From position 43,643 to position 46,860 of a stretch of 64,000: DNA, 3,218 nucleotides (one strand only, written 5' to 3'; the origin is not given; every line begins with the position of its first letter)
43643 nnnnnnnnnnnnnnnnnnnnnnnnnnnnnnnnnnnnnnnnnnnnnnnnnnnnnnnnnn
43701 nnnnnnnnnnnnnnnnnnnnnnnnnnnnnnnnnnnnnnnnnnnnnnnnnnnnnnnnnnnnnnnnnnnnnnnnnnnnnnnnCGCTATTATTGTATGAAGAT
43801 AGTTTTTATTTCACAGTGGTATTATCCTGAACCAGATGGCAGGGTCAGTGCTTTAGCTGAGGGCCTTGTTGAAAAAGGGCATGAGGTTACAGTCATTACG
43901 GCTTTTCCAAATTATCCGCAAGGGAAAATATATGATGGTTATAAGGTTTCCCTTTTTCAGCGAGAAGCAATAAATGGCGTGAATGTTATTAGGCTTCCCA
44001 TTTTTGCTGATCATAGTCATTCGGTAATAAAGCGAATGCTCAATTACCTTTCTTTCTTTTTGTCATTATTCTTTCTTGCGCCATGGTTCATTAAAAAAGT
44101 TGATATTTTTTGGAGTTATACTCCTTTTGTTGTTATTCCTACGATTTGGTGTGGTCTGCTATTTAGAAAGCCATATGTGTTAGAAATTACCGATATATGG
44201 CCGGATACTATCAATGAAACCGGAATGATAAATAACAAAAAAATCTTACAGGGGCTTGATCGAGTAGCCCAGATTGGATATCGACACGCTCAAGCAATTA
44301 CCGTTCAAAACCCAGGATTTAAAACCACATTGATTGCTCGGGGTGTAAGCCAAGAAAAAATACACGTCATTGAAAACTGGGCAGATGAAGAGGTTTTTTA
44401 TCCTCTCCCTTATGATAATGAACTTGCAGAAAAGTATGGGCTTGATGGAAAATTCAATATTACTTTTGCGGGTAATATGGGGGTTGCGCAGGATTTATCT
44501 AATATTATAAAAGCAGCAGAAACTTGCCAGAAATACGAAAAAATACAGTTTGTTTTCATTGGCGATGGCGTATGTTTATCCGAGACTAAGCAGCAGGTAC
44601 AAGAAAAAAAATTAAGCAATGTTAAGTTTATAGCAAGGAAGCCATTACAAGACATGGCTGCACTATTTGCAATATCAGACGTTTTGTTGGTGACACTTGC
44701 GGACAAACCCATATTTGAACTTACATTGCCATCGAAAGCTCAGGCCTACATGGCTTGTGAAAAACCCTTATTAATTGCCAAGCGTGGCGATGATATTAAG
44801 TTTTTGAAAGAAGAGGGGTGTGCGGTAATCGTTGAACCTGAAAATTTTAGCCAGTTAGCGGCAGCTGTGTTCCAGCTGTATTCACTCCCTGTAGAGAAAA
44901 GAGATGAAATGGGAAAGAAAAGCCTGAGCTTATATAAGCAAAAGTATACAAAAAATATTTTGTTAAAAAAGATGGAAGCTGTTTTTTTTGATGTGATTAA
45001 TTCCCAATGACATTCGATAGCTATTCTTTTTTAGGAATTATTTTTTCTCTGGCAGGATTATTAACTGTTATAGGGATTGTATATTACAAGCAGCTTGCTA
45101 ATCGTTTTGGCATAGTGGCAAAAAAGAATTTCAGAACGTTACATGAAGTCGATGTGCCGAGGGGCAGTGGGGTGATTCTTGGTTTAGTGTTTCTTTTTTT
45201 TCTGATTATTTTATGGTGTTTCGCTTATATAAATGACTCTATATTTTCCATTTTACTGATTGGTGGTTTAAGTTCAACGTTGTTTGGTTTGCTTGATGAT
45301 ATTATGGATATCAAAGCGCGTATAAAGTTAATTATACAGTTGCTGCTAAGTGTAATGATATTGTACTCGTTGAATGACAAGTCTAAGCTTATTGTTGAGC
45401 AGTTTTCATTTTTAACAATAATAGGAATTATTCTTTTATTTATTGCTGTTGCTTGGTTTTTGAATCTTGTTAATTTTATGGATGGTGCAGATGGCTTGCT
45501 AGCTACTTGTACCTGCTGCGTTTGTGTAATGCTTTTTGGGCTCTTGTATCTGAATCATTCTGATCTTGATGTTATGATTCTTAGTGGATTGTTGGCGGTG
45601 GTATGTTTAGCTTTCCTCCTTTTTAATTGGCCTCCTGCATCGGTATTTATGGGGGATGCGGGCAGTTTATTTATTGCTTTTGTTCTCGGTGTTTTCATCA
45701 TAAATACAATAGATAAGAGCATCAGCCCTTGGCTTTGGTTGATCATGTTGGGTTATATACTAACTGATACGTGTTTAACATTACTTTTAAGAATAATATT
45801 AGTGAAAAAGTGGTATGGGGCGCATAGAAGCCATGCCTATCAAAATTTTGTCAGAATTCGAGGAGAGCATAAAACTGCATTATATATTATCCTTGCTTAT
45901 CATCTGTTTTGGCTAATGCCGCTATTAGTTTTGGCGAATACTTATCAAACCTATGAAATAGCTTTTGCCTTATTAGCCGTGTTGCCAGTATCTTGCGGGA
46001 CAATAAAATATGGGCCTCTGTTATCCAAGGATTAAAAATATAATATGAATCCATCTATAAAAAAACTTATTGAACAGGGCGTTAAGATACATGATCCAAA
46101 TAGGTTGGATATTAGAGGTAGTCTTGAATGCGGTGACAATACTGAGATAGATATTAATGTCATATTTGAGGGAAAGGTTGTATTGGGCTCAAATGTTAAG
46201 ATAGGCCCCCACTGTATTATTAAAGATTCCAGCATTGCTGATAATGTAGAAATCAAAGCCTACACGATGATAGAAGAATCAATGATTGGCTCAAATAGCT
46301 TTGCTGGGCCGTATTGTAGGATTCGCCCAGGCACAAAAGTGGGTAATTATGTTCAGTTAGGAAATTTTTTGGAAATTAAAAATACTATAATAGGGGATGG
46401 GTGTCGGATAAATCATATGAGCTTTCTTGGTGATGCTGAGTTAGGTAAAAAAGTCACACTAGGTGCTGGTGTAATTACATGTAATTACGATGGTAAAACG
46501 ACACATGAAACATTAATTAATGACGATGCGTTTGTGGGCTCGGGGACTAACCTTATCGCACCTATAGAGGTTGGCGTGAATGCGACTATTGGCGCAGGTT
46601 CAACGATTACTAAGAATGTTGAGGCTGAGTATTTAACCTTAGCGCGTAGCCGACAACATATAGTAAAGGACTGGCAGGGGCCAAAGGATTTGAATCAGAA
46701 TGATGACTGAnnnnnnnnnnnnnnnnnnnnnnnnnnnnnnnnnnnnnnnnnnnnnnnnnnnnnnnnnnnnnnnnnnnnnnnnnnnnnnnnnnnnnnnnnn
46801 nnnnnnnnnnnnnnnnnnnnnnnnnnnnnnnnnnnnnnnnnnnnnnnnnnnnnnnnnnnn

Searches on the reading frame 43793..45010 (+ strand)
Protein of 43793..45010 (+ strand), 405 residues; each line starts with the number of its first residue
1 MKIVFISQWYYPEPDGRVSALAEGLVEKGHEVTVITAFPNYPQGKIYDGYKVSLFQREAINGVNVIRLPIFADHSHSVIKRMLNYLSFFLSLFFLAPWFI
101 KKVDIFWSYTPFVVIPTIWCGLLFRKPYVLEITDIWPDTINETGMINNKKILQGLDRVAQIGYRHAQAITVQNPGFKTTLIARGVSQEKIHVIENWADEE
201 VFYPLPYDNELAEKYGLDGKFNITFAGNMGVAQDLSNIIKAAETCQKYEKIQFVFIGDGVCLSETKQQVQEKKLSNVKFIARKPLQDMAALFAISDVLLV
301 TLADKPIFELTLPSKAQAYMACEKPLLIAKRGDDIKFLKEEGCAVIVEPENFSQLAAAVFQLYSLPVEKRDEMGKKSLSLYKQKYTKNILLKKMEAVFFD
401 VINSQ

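Call 11: search_protein_families(library=pfam, proteins=[window:43793-45010:+], max_evalue=0.001)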
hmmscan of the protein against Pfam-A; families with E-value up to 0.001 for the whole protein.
window:43793-45010:+ (405 aa): 4 families
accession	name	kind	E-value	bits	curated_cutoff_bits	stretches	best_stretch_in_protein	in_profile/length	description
PF00534.26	Glycos_transf_1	-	3.4e-14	53.2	26.4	1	212-376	6-168/172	Glycosyl transferases group 1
PF13579.12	Glyco_trans_4_4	-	2e-13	51.4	29.7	1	17-196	6-158/158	Glycosyl transferase 4-like domain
PF13692.12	Glyco_trans_1_4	-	5.1e-11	43.4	27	1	222-363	3-140/142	Glycosyl transferases group 1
PF13439.12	Glyco_transf_4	-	9.4e-10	39.2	28.5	1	19-200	9-169/170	Glycosyltransferase Family 4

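Call 65: search_protein_families(library=ncbifam, proteins=[window:43793-45010:+], max_evalue=1e-10)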
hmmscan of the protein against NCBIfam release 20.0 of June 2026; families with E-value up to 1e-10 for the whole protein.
window:43793-45010:+ (405 aa): 4 families
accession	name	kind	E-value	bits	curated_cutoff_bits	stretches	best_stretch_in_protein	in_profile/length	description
NF007640.0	PRK10307.1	subfamily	1.6e-53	182.1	276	1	1-398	1-404/411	WcaI family glycosyltransferase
TIGR04007.1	wcaI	equivalog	9.1e-29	100.3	800.45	1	9-370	9-382/407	colanic acid biosynthesis glycosyltransferase WcaI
TIGR04063.1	stp3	hypoth_equivalog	2.5e-22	79.3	442.05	1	102-384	92-378/397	TIGR04063 family PEP-CTERM/XrtA system glycosyltransferase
TIGR03999.1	thiol_BshA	equivalog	1.9e-11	43.5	273.7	1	186-402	165-374/375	N-acetyl-alpha-D-glucosaminyl L-malate synthase BshA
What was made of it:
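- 43793..46035 (+): WbuB/WcaI-like GT4 glycosyltransferase and WecA/WbpL-type initiating transferase. Calls 11 and 65.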

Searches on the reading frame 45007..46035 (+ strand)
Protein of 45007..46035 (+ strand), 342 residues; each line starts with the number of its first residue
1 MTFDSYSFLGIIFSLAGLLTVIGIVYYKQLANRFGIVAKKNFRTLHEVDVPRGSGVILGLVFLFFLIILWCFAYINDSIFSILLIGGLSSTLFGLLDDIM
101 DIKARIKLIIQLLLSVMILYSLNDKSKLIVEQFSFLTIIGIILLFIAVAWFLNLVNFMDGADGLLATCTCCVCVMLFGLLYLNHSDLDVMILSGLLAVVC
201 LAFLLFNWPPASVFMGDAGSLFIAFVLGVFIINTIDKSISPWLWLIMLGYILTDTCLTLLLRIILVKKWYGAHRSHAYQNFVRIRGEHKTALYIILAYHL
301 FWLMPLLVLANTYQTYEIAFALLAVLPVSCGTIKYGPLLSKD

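Call 11: search_protein_families(library=pfam, proteins=[window:45007-46035:+], max_evalue=0.001)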
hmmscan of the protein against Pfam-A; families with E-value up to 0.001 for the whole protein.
window:45007-46035:+ (342 aa): 1 family
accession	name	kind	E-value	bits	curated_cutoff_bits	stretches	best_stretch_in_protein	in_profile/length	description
PF00953.26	Glycos_transf_4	-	8.4e-32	110.8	27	1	82-233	3-158/160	Glycosyl transferase family 4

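Call 65: search_protein_families(library=ncbifam, proteins=[window:45007-46035:+], max_evalue=1e-10)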
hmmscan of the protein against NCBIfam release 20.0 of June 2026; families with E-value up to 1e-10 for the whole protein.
window:45007-46035:+ (342 aa): 2 families
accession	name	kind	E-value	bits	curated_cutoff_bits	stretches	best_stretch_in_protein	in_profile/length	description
TIGR02380.1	ECA_wecA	exception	8.9e-22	77.7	326.05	1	18-298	9-297/346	UDP-N-acetylglucosamine--undecaprenyl-phosphate N-acetylglucosaminephosphotransferase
NF053644.1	MraY_archaea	equivalog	5.7e-13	48.9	450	1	102-235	148-278/340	pseudomurein biosynthesis MraY family phospho-N-acetylmuramoyl-pentapeptide-transferase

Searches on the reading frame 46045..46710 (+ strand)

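Call 65: search_protein_families(library=ncbifam, proteins=[window:46045-46710:+], max_evalue=1e-10)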
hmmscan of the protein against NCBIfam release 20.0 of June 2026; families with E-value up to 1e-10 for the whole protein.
window:46045-46710:+ (221 aa): 20 families
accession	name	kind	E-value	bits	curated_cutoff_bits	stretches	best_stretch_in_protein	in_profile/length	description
TIGR01173.1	glmU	equivalog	2.9e-80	270.3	366.85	1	5-214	241-450/452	bifunctional UDP-N-acetylglucosamine diphosphorylase/glucosamine-1-phosphate N-acetyltransferase GlmU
NF006986.0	PRK09451.1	equivalog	1.1e-78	265.1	725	1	5-214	244-453/456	bifunctional UDP-N-acetylglucosamine diphosphorylase/glucosamine-1-phosphate N-acetyltransferase GlmU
NF010934.1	PRK14354.1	equivalog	2e-66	224.4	450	1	6-211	242-446/447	bifunctional UDP-N-acetylglucosamine diphosphorylase/glucosamine-1-phosphate N-acetyltransferase GlmU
NF010937.0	PRK14357.1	equivalog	3.3e-62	210.8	658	1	5-214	234-442/448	bifunctional UDP-N-acetylglucosamine diphosphorylase/glucosamine-1-phosphate N-acetyltransferase GlmU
NF010936.0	PRK14356.1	equivalog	4.2e-61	207.3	666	1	5-207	248-450/456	bifunctional UDP-N-acetylglucosamine diphosphorylase/glucosamine-1-phosphate N-acetyltransferase GlmU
NF010935.0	PRK14355.1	equivalog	1.6e-60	205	718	1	6-211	248-453/459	bifunctional UDP-N-acetylglucosamine diphosphorylase/glucosamine-1-phosphate N-acetyltransferase GlmU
NF010940.0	PRK14360.1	equivalog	1.7e-58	198.3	602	1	7-212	243-447/452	bifunctional UDP-N-acetylglucosamine diphosphorylase/glucosamine-1-phosphate N-acetyltransferase GlmU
NF010933.0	PRK14353.1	equivalog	2.6e-58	197.8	505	1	33-210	269-435/453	bifunctional UDP-N-acetylglucosamine diphosphorylase/glucosamine-1-phosphate N-acetyltransferase GlmU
NF010932.0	PRK14352.1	equivalog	1.6e-52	178.7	611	1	5-212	252-458/488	bifunctional UDP-N-acetylglucosamine diphosphorylase/glucosamine-1-phosphate N-acetyltransferase GlmU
NF010939.0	PRK14359.1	equivalog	5.2e-46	157.1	592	1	32-210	253-422/430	bifunctional UDP-N-acetylglucosamine diphosphorylase/glucosamine-1-phosphate N-acetyltransferase GlmU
NF010938.0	PRK14358.1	equivalog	2.2e-43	148.5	500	1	9-211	253-455/481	bifunctional N-acetylglucosamine-1-phosphate uridyltransferase/glucosamine-1-phosphate acetyltransferase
TIGR03992.1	Arch_glmU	subfamily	1e-24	87.2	292.1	1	64-191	251-384/393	bifunctional sugar-1-phosphate nucleotidylyltransferase/acetyltransferase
NF041173.1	Sug_nt_acttase_Thmprot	equivalog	7.8e-21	74.5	600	1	62-147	249-335/405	bifunctional sugar-1-phosphate nucleotidylyltransferase/acetyltransferase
TIGR03570.1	NeuD_NnaD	subfamily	7.7e-15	55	160.8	0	113-196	117-194/202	NeuD/PglB/VioB family sugar acetyltransferase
TIGR03532.1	DapD_Ac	equivalog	2e-12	47.2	231.75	0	103-208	107-212/231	2,3,4,5-tetrahydropyridine-2,6-dicarboxylate N-acetyltransferase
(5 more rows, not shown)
